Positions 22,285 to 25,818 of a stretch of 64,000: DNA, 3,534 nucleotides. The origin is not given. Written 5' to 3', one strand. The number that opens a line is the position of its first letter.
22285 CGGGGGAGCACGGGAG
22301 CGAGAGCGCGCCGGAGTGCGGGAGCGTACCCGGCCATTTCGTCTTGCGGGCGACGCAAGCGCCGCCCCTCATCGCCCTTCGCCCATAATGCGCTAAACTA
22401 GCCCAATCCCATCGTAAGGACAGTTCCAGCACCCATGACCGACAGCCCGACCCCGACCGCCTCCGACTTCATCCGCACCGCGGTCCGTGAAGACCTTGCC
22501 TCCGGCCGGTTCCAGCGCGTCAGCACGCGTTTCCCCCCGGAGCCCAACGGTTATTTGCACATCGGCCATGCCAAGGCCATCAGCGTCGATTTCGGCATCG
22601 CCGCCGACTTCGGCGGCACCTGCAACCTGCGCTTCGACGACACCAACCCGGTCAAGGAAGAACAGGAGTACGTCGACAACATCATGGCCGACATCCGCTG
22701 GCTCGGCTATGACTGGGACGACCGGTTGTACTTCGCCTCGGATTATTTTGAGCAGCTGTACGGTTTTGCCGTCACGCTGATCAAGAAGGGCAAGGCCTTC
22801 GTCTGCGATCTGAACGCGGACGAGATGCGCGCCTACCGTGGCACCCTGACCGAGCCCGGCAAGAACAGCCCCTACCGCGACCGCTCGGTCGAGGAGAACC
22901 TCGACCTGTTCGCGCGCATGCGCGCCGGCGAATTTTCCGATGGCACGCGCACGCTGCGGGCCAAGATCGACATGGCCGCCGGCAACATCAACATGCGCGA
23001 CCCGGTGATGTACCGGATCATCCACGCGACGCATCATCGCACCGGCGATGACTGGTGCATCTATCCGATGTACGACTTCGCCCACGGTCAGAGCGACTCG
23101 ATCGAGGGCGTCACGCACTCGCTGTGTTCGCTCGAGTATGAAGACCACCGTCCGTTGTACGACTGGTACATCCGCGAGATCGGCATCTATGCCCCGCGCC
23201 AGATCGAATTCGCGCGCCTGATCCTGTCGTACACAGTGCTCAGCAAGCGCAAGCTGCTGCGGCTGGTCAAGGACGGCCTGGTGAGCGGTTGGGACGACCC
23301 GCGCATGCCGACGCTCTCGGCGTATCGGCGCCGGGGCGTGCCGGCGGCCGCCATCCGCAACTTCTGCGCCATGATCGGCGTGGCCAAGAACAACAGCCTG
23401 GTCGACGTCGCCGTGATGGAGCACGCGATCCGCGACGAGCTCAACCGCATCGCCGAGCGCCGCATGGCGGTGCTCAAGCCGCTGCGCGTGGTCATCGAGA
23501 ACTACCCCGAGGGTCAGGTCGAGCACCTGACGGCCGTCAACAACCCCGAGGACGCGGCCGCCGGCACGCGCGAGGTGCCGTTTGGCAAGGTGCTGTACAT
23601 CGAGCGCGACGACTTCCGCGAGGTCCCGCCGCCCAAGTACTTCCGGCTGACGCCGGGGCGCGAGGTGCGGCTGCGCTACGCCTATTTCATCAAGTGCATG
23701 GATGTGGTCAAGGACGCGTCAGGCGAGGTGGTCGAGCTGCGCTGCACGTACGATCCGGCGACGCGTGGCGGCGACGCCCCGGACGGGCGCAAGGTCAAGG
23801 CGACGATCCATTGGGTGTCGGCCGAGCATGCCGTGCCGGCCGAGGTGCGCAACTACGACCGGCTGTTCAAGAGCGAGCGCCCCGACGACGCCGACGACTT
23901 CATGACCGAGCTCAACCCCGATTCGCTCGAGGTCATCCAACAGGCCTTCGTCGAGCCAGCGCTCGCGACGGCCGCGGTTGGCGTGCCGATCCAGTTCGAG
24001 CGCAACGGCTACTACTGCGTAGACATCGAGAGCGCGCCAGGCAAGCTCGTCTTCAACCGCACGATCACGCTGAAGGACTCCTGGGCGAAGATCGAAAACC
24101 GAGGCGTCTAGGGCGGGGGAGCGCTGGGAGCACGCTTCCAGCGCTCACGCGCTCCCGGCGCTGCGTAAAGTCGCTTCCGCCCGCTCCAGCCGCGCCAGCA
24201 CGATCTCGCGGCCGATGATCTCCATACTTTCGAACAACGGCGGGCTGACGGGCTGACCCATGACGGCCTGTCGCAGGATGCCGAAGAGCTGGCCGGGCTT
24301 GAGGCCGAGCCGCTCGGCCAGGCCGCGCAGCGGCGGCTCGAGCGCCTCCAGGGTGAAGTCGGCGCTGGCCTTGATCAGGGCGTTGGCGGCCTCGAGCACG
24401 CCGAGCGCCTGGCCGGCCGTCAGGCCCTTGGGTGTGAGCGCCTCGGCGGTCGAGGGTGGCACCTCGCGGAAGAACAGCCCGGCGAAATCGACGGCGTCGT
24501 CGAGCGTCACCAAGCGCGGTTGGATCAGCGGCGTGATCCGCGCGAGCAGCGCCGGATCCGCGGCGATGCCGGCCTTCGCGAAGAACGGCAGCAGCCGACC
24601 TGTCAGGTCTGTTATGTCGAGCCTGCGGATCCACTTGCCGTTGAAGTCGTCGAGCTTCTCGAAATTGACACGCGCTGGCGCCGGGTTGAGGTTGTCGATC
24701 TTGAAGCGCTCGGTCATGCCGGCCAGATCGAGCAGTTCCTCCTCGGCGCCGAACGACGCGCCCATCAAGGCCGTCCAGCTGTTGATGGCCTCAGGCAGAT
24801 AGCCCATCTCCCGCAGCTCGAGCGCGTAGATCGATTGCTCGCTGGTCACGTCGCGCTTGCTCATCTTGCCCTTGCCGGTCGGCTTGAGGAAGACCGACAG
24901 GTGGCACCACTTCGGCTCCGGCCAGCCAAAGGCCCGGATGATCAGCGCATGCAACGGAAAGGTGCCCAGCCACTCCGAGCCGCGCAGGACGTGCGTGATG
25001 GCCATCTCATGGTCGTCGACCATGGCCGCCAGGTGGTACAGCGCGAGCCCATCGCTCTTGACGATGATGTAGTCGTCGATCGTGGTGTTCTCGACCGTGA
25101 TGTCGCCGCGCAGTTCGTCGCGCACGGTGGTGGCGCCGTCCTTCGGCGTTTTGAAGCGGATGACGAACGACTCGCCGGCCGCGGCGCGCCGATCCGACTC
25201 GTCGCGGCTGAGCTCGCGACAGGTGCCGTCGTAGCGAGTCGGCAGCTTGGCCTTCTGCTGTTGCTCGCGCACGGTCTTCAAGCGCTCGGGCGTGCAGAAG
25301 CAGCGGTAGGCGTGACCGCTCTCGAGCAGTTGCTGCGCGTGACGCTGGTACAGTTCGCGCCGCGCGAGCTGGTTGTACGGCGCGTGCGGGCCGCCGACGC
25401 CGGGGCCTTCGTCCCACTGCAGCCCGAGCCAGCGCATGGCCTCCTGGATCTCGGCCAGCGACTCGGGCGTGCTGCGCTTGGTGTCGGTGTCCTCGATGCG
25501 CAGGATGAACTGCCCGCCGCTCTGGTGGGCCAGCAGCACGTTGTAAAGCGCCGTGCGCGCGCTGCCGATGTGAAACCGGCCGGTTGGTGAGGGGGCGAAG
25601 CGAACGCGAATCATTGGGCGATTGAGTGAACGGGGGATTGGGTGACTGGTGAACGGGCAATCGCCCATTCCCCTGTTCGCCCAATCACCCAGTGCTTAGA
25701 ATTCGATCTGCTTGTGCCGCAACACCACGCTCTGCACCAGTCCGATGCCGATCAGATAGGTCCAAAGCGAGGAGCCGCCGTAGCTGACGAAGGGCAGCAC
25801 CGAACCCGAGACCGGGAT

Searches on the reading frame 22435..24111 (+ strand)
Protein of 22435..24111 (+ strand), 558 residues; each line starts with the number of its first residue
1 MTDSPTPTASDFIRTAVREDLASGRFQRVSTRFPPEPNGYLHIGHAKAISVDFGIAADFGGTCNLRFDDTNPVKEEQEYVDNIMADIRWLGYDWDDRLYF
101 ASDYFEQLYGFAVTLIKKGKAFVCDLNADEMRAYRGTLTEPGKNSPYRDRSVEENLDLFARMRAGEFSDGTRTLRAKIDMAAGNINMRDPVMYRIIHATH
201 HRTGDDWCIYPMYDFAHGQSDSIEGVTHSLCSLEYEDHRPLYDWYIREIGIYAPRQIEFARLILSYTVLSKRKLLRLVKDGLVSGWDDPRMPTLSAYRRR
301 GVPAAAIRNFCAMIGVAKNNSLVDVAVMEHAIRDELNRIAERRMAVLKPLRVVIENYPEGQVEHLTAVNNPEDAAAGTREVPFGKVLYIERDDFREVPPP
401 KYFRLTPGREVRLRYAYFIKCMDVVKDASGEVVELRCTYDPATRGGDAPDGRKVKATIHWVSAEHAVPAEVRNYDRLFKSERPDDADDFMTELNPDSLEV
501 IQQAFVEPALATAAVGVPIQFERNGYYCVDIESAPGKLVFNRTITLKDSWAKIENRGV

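Call 37: search_protein_families(library=pfam, proteins=[window:22435-24111:+], max_evalue=0.00001)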
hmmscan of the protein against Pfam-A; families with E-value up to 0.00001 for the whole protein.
window:22435-24111:+ (558 aa): 3 families
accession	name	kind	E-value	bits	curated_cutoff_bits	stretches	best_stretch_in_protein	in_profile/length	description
PF00749.27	tRNA-synt_1c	-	1.2e-101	340.2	23.4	1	29-336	2-312/314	tRNA synthetases class I (E and Q), catalytic domain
PF03950.23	tRNA-synt_1c_C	-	5.5e-30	103.9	23.9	1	340-440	1-91/91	tRNA synthetases class I (E and Q), anti-codon binding domain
PF20974.2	tRNA-synt_1c_C2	-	8.6e-27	94.1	23.9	1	457-530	1-69/69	tRNA synthetases class I (E and Q), anti-codon binding domain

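Call 59: find_homologous_proteins(query=window:22435-24111:+, max_evalue=1e-50)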
Query window:22435-24111:+ (558 aa): 8000 proteins with E <= 1e-50 among 8000 candidates; the best 120 are listed.
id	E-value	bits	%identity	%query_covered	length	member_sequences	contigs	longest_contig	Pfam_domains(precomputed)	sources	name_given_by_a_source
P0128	0.0e+0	1248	-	-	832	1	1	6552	PF20974.3,PF00749.28,PF03950.24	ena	-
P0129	0.0e+0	1227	93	100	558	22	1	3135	PF20974.3,PF00749.28,PF03950.24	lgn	-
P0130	0.0e+0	1046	79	100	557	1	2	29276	PF20974.3,PF00749.28,PF03950.24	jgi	jgi:glutaminyl-tRNA synthetase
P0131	0.0e+0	1040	80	100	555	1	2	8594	PF20974.3,PF00749.28,PF03950.24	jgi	jgi:glutaminyl-tRNA synthetase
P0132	0.0e+0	1034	78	99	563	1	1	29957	PF20974.3,PF00749.28,PF03950.24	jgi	jgi:glutaminyl-tRNA synthetase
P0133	0.0e+0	1030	78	99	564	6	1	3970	PF20974.3,PF00749.28,PF03950.24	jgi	jgi:glutaminyl-tRNA synthetase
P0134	0.0e+0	1026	77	98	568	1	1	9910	PF20974.3,PF00749.28,PF03950.24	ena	-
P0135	0.0e+0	1020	77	100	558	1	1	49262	PF20974.3,PF00749.28,PF03950.24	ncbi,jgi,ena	-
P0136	0.0e+0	1019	78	98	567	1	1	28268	PF20974.3,PF00749.28,PF03950.24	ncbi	ncbi:MAG: glutamine--tRNA ligase/YqeY domain fusion protein [Anaerolineales bacterium]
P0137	0.0e+0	1015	77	100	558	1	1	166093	PF20974.3,PF00749.28,PF03950.24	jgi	jgi:glutaminyl-tRNA synthetase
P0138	0.0e+0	1011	76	99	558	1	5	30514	PF20974.3,PF00749.28,PF03950.24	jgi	jgi:glutaminyl-tRNA synthetase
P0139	1.3e-298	1009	76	99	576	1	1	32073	PF20974.3,PF00749.28,PF03950.24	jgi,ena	-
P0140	1.6e-298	1009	76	99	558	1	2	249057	PF20974.3,PF00749.28,PF03950.24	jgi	jgi:glutaminyl-tRNA synthetase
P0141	3.6e-298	1008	75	99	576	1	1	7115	PF20974.3,PF00749.28,PF03950.24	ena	-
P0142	7.2e-298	1007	77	99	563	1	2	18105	PF20974.3,PF00749.28,PF03950.24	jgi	jgi:glutaminyl-tRNA synthetase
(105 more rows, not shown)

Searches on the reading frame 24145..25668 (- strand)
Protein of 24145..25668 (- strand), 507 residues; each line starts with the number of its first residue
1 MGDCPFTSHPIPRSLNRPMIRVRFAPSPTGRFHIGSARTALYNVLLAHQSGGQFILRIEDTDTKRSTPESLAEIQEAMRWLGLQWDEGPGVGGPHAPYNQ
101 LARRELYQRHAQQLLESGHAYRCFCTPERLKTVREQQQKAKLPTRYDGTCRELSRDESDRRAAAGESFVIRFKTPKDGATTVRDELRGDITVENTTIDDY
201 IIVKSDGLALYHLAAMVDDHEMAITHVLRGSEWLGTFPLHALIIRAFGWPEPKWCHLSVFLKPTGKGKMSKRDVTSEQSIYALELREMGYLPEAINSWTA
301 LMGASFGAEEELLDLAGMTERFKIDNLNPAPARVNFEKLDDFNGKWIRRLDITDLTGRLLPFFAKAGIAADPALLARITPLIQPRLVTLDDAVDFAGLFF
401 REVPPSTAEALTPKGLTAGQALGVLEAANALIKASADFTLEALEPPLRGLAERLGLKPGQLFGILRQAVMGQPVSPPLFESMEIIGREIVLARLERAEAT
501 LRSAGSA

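Call 37: search_protein_families(library=pfam, proteins=[window:24145-25668:-], max_evalue=0.00001)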
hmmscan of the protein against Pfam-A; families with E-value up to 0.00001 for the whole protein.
window:24145-25668:- (507 aa): 2 families
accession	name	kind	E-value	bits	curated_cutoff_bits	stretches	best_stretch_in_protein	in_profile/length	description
PF00749.27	tRNA-synt_1c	-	1.2e-88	297.5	23.4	1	20-340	2-313/314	tRNA synthetases class I (E and Q), catalytic domain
PF19269.4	Anticodon_2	-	1.4e-25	90.7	23.6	1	356-497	3-140/141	Anticodon binding domain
